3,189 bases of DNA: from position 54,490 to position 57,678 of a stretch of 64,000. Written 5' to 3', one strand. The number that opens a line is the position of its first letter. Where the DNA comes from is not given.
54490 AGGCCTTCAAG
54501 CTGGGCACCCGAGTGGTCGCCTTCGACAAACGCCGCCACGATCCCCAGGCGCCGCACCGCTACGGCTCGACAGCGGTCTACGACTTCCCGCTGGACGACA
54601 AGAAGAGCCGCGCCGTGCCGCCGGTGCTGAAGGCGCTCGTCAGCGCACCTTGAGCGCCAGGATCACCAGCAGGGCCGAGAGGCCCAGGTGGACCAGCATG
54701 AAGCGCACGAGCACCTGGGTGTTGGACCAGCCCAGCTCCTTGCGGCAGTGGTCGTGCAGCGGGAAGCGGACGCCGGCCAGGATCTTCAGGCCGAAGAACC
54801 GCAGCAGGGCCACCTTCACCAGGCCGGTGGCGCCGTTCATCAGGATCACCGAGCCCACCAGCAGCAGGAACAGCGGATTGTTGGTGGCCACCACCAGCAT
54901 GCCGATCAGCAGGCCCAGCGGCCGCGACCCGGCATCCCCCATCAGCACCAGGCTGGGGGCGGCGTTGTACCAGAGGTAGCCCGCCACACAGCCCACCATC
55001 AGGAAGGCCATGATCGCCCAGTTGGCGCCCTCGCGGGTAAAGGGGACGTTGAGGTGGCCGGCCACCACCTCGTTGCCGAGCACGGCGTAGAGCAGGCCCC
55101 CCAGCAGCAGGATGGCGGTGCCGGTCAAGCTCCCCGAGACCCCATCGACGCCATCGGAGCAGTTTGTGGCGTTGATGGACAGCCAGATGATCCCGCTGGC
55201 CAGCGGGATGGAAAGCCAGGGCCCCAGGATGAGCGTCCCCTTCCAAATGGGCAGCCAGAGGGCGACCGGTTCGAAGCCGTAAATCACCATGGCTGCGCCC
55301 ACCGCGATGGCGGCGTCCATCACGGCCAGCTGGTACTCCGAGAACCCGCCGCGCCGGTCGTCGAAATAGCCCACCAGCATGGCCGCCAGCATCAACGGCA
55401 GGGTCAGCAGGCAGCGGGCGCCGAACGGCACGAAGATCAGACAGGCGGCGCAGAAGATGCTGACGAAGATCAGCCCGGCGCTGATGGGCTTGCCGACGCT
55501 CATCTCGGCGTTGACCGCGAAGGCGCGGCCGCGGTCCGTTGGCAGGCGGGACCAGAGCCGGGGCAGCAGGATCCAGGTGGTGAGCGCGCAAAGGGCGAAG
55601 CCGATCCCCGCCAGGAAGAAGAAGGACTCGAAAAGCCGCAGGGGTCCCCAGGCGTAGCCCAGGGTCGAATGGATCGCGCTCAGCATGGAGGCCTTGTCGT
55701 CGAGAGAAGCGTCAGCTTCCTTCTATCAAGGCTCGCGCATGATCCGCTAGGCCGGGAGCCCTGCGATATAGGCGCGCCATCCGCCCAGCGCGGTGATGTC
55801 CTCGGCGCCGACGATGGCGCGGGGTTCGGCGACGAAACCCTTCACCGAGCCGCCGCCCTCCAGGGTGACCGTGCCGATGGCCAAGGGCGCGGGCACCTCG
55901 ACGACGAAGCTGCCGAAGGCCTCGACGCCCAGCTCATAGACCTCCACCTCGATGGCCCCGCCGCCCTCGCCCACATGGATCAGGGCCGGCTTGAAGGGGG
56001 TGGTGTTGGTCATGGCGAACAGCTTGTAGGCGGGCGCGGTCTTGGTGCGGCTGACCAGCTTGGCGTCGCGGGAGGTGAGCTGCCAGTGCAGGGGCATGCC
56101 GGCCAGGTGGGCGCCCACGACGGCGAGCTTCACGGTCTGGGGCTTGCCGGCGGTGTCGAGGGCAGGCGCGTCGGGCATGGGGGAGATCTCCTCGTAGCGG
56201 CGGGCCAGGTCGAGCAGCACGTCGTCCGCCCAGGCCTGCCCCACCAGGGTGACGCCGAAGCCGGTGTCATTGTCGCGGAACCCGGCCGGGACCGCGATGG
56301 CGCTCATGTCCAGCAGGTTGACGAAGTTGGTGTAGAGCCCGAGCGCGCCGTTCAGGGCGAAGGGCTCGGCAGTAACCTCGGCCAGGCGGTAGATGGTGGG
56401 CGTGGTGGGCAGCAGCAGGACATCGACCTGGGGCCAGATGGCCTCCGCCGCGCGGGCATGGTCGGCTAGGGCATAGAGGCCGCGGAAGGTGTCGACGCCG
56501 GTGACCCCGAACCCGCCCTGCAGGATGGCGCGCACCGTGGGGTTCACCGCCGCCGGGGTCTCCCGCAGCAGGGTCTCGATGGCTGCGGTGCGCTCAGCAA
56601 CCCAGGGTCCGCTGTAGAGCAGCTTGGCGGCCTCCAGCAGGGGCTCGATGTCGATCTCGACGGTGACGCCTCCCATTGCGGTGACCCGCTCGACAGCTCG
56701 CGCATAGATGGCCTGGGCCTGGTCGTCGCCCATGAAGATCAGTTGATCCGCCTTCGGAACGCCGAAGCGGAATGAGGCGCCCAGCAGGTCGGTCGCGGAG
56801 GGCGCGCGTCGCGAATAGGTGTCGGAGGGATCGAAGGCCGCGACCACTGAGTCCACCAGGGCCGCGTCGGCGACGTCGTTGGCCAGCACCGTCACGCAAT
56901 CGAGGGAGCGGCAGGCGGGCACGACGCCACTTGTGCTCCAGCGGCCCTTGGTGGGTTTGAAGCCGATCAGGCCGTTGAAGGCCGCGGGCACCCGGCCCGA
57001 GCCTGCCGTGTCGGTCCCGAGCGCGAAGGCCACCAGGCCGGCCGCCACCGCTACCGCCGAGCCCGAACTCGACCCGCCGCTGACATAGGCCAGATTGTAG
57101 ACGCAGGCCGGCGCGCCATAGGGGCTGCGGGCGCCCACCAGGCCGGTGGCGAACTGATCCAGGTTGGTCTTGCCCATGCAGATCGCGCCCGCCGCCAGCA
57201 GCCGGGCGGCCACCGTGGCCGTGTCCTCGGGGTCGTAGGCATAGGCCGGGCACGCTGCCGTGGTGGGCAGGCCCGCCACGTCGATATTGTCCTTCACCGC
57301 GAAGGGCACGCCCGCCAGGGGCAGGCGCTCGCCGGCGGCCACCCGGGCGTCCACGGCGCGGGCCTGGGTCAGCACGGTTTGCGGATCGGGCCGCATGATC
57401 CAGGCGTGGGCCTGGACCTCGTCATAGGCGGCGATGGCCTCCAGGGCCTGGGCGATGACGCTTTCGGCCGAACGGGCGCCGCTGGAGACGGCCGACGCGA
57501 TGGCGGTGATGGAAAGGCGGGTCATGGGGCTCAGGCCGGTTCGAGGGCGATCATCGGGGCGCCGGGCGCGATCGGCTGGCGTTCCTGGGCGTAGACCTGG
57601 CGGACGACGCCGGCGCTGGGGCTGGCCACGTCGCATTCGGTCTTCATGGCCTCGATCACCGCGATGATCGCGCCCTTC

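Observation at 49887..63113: Urea/guanidine-carboxylase island controlled by NikR-fold proteins rather than a riboswitch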

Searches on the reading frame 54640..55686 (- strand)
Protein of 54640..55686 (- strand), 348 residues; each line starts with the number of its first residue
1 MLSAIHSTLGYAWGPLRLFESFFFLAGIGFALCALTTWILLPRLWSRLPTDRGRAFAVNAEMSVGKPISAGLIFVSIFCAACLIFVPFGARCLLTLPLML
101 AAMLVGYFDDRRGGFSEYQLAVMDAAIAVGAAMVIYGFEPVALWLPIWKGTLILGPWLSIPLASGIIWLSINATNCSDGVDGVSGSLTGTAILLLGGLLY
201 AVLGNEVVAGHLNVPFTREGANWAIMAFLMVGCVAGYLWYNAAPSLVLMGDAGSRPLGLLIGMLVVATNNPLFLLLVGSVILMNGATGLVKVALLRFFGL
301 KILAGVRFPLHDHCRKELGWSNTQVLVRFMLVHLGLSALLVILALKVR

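Call 5: search_protein_families(library=pfam, proteins=[window:54640-55686:-], max_evalue=0.01)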
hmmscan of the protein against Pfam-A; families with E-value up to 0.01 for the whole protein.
window:54640-55686:- (348 aa): 1 family
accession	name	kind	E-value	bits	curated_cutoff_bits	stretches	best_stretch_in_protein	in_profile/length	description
PF00953.26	Glycos_transf_4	-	3.4e-24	86.1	27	1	96-267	5-158/160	Glycosyl transferase family 4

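Call 117: search_protein_families(library=ncbifam, proteins=[window:54640-55686:-], max_evalue=0.001)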
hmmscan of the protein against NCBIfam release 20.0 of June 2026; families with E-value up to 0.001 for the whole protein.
window:54640-55686:- (348 aa): 3 families
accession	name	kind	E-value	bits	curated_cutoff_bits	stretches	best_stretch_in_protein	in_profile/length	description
TIGR00445.1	mraY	equivalog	5.3e-29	101.7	192.05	1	65-348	34-321/321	phospho-N-acetylmuramoyl-pentapeptide-transferase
NF053644.1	MraY_archaea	equivalog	4.7e-06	26.1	450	0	157-331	180-330/340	pseudomurein biosynthesis MraY family phospho-N-acetylmuramoyl-pentapeptide-transferase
TIGR02380.1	ECA_wecA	exception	0.00024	20.3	326.05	1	75-266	47-227/346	UDP-N-acetylglucosamine--undecaprenyl-phosphate N-acetylglucosaminephosphotransferase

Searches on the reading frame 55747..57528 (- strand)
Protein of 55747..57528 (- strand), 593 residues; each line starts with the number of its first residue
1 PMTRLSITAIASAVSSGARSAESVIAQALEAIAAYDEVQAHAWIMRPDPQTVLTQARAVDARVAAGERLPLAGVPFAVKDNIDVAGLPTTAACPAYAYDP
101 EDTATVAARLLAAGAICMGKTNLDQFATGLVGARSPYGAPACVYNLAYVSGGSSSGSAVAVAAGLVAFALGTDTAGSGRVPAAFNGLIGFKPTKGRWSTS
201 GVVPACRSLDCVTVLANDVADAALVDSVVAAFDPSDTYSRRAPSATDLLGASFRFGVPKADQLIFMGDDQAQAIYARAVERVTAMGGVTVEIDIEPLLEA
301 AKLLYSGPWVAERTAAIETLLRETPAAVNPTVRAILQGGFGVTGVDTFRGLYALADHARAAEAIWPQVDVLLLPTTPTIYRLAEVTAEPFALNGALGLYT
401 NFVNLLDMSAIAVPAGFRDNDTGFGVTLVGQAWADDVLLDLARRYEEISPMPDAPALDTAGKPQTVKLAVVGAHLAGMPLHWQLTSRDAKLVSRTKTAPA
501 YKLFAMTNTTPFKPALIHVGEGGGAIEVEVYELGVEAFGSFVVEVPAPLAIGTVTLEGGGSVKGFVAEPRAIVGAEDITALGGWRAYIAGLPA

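Call 5: search_protein_families(library=pfam, proteins=[window:55747-57528:-], max_evalue=0.01)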
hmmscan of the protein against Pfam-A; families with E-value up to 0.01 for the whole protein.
window:55747-57528:- (593 aa): 2 families
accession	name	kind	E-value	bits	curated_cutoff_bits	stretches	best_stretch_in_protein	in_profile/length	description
PF01425.27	Amidase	-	8.6e-88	295.7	27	1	32-439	7-445/445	Amidase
PF21986.1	AH_C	-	1.4e-46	157.9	27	1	466-589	1-123/123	Allophanate hydrolase C-terminal domain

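Call 117: search_protein_families(library=ncbifam, proteins=[window:55747-57528:-], max_evalue=0.001)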
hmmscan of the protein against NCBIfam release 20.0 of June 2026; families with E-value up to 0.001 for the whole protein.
window:55747-57528:- (593 aa): 26 families (the best 25 are shown)
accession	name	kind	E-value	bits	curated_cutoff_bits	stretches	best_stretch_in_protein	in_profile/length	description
NF006043.0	PRK08186.1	subfamily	1.3e-245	816.5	487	1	3-589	5-595/600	allophanate hydrolase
TIGR02713.1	allophanate_hyd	equivalog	9.5e-227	754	511.05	1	41-589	2-563/563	allophanate hydrolase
NF005688.0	PRK07488.1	equivalog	3.5e-67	227.3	532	1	3-449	9-466/474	indoleacetamide hydrolase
NF005460.0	PRK07056.1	subfamily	2.4e-66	224.6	447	1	6-448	9-452/457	amidase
TIGR00132.1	gatA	equivalog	1.3e-63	215.4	481.1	2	22-296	13-288/466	Asp-tRNA(Asn)/Glu-tRNA(Gln) amidotransferase subunit GatA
NF006631.0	PRK09201.1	equivalog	1.4e-62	212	461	1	3-447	5-453/466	AtzE family amidohydrolase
TIGR02715.1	amido_AtzE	subfamily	1.9e-59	201.8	425.75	1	7-446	2-445/452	AtzE family amidohydrolase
NF004766.0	PRK06102.1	equivalog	2.2e-57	195.2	559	1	5-447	8-449/455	amidase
NF004717.0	PRK06061.1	equivalog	1e-52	179.5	498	1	6-449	18-467/483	amidase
NF006169.0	PRK08310.1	equivalog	1.5e-50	172.8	391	1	60-445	15-390/395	amidase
NF004622.0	PRK05962.1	equivalog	1.6e-49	168.9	463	1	45-447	26-426/431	amidase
NF005450.0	PRK07042.1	equivalog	1.6e-48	165.4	458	1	5-450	7-453/464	amidase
NF006006.0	PRK08137.1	equivalog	6.2e-46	157.3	534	1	5-292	34-334/529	amidase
NF004815.0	PRK06169.1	equivalog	2.2e-45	155.1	506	1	4-453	9-463/471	amidase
NF005565.0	PRK07235.1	subfamily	1.8e-44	152.3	545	2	39-250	56-268/506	amidase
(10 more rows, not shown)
